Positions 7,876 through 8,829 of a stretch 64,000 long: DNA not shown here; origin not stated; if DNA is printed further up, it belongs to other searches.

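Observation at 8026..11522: Candidate undescribed two-gene system: PfkB-like/AAA+ fusion protein plus a small four-helix membrane protein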

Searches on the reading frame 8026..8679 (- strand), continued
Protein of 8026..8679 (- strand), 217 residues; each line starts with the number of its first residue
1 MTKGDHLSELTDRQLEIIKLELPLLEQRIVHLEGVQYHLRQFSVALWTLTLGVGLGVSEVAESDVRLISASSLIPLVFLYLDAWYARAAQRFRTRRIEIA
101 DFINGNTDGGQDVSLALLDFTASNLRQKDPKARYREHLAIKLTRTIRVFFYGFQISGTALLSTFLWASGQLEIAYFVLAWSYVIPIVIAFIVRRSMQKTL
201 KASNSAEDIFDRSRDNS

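Call 78: search_protein_representatives(alignment_id=A2)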
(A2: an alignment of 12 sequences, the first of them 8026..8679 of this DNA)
Query: 12 sequences, 246 profile positions. Proteins with E-value up to 0.001 (for the whole library): 186; up to 1e-10: 49; up to 1e-30: 15. The best 150 are listed.
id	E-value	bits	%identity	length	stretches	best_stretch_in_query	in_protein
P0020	1.9e-109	381.4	-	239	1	5-243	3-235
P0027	3.0e-90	318.5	-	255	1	6-243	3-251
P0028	1.1e-88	313.4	-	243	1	8-234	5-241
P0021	1.1e-86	306.8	-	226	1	10-230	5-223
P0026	1.5e-71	257.3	-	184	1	6-167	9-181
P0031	1.9e-62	227.5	-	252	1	9-230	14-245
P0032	3.6e-57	210.2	-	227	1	13-233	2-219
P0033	4.3e-56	206.7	-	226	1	9-235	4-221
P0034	2.8e-54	200.7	-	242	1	21-231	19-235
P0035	1.3e-53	198.6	-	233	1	10-218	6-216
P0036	1.6e-48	181.8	-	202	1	23-213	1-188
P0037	6.9e-46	173.2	-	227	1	23-233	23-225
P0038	2.1e-38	148.8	-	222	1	53-235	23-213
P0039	2.2e-33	132.3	-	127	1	111-233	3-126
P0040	5.4e-31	124.5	-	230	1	14-217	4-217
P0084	9.0e-10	55.0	-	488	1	43-215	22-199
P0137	3.0e-06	43.4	-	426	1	19-177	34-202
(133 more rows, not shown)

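Call 80: search_protein_families(library=pfam, alignment_id=A4, max_evalue=0.001)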
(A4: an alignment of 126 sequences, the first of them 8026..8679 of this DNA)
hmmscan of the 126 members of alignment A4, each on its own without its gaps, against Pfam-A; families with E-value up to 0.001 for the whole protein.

A. member 1, window:8026-8679:- (217 aa): 0 families

B. families by the number of members that match (of 126 scanned): 2 families
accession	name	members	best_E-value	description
PF10028.14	DUF2270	9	3.7e-06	Predicted integral membrane protein (DUF2270)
PF17988.6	VEGFR-2_TMD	1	0.00078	VEGFR-2 Transmembrane domain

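Call 81: search_protein_families(library=padloc, alignment_id=A4, max_evalue=0.001)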
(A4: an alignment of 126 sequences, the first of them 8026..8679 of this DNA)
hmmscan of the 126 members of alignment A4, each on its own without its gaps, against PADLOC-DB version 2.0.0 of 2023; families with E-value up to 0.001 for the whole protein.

A. member 1, window:8026-8679:- (217 aa): 1 family
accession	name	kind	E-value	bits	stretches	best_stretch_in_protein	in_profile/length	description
PDLC04686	PDC-M50A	-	8.1e-05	20.9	1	41-94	23-76/134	-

B. families by the number of members that match (of 126 scanned): 4 families
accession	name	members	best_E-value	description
PDLC04686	PDC-M50A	69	3.5e-17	-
PDLC04685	PDC-M50A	47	3e-15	-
PDLC04684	PDC-M50A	25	3.3e-09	-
PDLC04687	PDC-M50A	21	1.2e-07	-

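Call 98: search_dna_similar(query=window:8026-8679:-, collection=phages, mode=protein, max_evalue=0.01, max_rows=10)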
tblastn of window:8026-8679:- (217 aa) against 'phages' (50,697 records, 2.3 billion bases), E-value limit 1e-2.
No match.

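Call 99: search_dna_similar(query=window:8026-8679:-, collection=plasmids, mode=protein, max_evalue=0.01, max_rows=10)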
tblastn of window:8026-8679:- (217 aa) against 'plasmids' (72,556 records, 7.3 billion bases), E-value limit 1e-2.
No match.

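Call 104: find_related_loci(query=A2, collection=viral_contigs, flank=6000)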
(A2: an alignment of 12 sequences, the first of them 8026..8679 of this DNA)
Query A2 (217 aa) in viral_contigs; peptide patterns used: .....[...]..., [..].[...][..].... (x = any residue, [..] = any of these).
17 stretches matched a pattern, but none encodes a relative of the query by tblastn (E <= 1e-3).

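Call 118: search_solved_structures(query=L041:666-1700:+, max_evalue=1)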
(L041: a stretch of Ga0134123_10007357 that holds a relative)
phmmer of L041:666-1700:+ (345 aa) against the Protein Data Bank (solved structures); distinct sequences matched with E-value up to 1: 2.
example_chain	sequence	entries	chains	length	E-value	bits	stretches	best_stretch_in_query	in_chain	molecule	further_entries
1exr_A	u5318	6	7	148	0.94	11.6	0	153-183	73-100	CALMODULIN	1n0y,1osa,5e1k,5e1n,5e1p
1clm_A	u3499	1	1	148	0.94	11.6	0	153-183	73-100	CALMODULIN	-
